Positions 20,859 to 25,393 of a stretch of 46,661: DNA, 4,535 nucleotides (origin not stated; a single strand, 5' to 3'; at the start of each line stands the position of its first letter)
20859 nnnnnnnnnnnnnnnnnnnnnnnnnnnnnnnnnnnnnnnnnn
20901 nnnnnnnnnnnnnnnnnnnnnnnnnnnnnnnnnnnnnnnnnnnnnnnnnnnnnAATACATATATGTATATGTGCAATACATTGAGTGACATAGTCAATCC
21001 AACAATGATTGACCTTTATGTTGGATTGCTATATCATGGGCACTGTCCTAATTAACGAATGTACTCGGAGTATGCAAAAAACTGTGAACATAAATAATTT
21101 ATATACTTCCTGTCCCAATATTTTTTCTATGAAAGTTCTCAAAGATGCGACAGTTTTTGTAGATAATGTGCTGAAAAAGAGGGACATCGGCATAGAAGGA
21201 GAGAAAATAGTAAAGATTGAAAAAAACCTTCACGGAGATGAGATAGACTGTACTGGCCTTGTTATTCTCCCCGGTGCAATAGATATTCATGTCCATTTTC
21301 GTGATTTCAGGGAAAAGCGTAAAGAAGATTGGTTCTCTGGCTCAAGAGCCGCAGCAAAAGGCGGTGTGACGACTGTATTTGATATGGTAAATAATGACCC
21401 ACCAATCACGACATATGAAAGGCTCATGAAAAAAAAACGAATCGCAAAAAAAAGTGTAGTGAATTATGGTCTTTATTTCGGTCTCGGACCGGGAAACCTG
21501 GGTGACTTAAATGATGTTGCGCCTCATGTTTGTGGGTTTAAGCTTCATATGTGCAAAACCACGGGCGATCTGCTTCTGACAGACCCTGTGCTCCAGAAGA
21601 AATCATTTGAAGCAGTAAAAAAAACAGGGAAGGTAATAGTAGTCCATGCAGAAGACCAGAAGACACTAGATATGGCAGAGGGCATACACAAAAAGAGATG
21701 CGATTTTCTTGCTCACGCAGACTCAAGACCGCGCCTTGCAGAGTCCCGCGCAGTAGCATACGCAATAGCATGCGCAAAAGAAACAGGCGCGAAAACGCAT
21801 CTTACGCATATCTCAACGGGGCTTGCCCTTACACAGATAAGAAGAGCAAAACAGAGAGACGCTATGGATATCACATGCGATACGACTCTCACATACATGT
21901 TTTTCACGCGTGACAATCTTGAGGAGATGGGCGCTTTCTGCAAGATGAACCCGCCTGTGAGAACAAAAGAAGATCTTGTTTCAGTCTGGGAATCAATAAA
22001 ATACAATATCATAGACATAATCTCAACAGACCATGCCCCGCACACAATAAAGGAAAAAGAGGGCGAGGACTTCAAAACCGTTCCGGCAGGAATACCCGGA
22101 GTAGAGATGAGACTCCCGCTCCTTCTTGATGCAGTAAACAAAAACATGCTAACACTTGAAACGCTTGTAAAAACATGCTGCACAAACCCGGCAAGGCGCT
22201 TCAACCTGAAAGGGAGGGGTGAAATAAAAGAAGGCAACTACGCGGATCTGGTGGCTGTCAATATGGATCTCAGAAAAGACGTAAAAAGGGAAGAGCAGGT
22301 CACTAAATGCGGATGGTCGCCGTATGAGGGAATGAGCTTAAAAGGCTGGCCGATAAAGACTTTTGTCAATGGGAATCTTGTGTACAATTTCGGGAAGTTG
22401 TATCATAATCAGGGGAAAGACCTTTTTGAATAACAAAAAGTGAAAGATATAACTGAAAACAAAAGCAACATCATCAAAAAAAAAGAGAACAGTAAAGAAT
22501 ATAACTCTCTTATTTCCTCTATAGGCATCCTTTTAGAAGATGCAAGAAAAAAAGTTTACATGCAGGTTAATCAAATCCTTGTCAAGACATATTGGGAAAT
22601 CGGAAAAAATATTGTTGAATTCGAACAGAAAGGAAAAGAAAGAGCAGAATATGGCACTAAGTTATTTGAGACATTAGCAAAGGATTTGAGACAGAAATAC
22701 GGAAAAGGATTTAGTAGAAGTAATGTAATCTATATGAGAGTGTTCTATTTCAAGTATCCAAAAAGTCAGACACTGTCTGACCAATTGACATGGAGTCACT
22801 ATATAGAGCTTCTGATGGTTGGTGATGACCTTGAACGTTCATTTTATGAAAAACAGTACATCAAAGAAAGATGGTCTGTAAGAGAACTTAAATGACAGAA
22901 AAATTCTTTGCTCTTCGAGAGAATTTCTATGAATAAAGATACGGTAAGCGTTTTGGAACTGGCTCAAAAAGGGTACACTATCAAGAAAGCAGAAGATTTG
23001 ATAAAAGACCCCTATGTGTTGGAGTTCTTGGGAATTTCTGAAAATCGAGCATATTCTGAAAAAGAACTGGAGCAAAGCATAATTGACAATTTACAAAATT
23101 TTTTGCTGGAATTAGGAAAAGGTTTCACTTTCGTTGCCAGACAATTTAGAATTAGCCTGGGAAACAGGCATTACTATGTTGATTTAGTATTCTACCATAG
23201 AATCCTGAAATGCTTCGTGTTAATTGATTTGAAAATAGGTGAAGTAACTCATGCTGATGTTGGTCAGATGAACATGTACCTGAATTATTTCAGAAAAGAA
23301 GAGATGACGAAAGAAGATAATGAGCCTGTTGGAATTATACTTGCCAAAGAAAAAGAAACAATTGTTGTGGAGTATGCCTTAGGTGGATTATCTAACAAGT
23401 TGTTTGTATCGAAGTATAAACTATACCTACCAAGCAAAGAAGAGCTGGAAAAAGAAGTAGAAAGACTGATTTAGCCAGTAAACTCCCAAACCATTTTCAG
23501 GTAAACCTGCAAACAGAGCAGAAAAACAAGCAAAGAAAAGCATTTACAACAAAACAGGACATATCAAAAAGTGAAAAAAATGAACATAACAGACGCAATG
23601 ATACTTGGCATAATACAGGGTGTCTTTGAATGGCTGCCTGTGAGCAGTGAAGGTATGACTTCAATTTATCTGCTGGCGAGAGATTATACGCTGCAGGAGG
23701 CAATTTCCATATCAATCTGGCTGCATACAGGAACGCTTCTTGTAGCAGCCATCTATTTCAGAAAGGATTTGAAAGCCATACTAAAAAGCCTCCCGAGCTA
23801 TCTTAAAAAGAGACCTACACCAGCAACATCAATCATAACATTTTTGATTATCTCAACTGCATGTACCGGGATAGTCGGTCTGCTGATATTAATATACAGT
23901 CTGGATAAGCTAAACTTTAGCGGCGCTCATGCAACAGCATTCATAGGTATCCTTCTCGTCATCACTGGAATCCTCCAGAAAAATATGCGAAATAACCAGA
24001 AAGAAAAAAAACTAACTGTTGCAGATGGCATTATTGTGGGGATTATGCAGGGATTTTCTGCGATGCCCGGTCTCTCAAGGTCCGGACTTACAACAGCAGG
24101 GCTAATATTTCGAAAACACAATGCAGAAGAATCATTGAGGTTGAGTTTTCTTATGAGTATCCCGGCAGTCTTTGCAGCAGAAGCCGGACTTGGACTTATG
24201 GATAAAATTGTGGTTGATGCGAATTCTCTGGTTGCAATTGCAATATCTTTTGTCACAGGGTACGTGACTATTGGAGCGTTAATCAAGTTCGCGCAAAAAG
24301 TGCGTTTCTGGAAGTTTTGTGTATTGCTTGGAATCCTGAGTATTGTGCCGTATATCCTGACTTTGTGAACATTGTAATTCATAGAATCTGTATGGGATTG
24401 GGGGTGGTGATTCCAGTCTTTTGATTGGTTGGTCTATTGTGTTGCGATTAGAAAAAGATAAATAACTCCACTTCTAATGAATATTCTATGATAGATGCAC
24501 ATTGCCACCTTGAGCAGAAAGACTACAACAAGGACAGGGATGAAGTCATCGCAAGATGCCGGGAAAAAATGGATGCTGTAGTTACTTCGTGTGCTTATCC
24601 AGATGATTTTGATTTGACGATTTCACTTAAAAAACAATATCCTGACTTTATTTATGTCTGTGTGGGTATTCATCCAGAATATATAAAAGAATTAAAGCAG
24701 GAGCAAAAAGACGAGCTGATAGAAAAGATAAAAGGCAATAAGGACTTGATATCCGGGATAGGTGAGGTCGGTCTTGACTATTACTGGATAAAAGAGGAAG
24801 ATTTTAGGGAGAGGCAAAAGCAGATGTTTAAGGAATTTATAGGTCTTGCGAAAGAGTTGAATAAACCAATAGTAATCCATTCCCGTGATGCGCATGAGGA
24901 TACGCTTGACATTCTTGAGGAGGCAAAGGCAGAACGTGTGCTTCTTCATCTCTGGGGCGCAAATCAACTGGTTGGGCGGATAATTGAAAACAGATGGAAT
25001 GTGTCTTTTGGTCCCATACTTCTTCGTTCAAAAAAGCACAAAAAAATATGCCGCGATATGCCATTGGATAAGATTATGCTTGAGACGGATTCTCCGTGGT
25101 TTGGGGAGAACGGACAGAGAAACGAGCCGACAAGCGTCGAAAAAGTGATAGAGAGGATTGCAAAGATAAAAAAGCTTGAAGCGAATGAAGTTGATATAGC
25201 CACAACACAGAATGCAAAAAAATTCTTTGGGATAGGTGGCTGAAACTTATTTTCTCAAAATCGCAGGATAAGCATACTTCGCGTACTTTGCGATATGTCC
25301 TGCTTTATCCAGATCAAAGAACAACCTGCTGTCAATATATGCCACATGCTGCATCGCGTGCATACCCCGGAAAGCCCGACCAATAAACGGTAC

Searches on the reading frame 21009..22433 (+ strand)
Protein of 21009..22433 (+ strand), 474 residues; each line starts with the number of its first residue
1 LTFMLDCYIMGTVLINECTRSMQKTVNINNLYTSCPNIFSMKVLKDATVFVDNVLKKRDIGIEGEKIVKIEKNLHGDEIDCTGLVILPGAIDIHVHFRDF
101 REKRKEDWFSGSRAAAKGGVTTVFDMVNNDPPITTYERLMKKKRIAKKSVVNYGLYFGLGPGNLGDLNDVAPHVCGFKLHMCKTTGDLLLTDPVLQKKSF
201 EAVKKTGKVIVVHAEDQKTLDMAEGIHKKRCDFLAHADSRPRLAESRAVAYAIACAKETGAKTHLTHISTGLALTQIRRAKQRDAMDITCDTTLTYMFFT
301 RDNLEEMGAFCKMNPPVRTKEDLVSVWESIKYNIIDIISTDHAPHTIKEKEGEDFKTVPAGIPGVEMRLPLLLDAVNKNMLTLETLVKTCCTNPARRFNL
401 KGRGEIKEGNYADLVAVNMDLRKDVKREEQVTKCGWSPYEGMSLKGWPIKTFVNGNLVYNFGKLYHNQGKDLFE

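Call 3: search_protein_families(library=pfam, proteins=[window:21009-22433:+], max_evalue=0.01)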
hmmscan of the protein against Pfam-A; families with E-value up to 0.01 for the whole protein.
window:21009-22433:+ (474 aa): 2 families
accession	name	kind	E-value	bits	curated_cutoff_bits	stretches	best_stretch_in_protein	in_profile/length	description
PF01979.26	Amidohydro_1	-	4.7e-25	89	25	1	85-458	1-345/345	Amidohydrolase family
PF07969.17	Amidohydro_3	-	1.6e-10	41.5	29.7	1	381-459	407-472/472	Amidohydrolase family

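Call 4: search_protein_families(library=ncbifam, proteins=[window:21009-22433:+], max_evalue=0.01)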
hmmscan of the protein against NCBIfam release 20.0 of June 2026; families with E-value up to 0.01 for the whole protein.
window:21009-22433:+ (474 aa): 59 families (the best 25 are shown)
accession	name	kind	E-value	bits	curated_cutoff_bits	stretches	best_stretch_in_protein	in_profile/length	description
NF005751.0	PRK07575.1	equivalog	1.9e-109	366.1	529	1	44-467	7-428/440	dihydroorotase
NF002668.0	PRK02382.1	equivalog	2.3e-109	366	452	1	46-469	10-421/436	dihydroorotase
TIGR00857.1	pyrC_multi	subfamily_domain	1.6e-107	360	279.05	1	57-460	5-410/412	dihydroorotase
NF006559.0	PRK09060.1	equivalog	1.4e-98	330.2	482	1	43-466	8-429/444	dihydroorotase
NF006688.0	PRK09236.1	equivalog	6.6e-98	328.4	535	1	42-468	4-435/444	dihydroorotase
NF004839.0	PRK06189.1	equivalog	1.3e-92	310.8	631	1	43-468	6-440/451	allantoinase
TIGR03178.1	allantoinase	equivalog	3.7e-89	299.6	357.85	1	43-465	3-431/441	allantoinase AllB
NF003271.0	PRK04250.1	equivalog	2.3e-86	290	405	1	47-464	8-393/407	dihydroorotase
NF006837.0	PRK09357.1-2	equivalog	7.3e-74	248.9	575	1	41-461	2-424/428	dihydroorotase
NF006839.0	PRK09357.1-4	equivalog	4.2e-70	236.5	576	1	56-460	18-421/422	dihydroorotase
NF058539.1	ergo_uti2_ErtD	equivalog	8.2e-70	235.9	650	1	42-469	4-440/449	hydantoin-5-propionate amidohydrolase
TIGR02033.1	D-hydantoinase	equivalog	8.5e-69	232.6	393.25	1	43-470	2-448/454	dihydropyrimidinase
NF058538.1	ergo_util_ErtD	equivalog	5e-68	230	600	1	42-471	3-441/446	hydantoin-5-propionate amidohydrolase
NF009941.0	PRK13404.1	subfamily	3.4e-67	227.1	647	1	43-471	7-456/478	dihydropyrimidinase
NF002284.0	PRK01211.1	subfamily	3.9e-66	223.7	462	1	53-459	11-389/409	dihydroorotase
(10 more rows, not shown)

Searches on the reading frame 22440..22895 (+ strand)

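Call 47: search_protein_families(library=pfam, proteins=[window:22440-22895:+], max_evalue=0.0001)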
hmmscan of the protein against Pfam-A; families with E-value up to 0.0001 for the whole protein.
window:22440-22895:+ (151 aa): 1 family
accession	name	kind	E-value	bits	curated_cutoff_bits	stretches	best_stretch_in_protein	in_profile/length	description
PF17761.7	DUF1016_N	-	1.5e-43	148.6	32.8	1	30-151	4-127/137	DUF1016 N-terminal domain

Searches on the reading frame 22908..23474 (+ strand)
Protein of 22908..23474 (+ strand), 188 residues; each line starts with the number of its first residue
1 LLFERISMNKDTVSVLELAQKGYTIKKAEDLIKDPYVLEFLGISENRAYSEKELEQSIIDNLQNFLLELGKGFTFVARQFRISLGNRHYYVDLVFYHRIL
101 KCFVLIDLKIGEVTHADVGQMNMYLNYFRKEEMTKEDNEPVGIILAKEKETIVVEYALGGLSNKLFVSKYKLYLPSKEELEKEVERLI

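Call 47: search_protein_families(library=pfam, proteins=[window:22908-23474:+], max_evalue=0.0001)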
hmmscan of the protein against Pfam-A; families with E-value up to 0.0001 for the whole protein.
window:22908-23474:+ (188 aa): 1 family
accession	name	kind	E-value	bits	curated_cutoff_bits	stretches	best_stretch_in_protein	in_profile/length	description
PF06250.17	YhcG_C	-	2.1e-60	203.6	32.5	1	30-184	2-156/157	YhcG PDDEXK nuclease domain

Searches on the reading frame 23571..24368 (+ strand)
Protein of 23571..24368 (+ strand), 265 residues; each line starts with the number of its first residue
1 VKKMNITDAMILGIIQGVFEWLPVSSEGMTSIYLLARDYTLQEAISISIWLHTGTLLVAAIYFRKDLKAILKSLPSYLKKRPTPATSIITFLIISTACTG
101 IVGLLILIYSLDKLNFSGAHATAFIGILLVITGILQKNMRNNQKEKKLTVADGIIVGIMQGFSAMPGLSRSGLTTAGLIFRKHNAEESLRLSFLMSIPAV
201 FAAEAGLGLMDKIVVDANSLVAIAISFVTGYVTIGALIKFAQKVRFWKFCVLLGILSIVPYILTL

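Call 47: search_protein_families(library=pfam, proteins=[window:23571-24368:+], max_evalue=0.0001)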
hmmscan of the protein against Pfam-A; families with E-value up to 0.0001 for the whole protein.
window:23571-24368:+ (265 aa): 1 family
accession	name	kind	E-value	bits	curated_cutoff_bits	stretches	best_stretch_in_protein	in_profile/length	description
PF02673.24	BacA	-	3.7e-48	164.9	33.4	1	9-257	1-255/257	Bacitracin resistance protein BacA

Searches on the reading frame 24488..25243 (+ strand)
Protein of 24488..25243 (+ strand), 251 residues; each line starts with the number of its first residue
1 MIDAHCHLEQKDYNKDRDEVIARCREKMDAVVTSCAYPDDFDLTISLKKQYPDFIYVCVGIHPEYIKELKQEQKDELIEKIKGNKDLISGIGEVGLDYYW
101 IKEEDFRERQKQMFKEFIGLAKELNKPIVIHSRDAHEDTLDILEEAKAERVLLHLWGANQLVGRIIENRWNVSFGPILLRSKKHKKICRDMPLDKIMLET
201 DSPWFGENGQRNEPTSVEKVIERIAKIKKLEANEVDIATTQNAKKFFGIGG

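Call 47: search_protein_families(library=pfam, proteins=[window:24488-25243:+], max_evalue=0.0001)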
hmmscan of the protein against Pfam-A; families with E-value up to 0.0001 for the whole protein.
window:24488-25243:+ (251 aa): 1 family
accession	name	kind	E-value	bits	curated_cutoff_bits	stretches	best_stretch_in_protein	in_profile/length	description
PF01026.27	TatD_DNase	-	5e-70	236.2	27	1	2-248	1-253/253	TatD related DNase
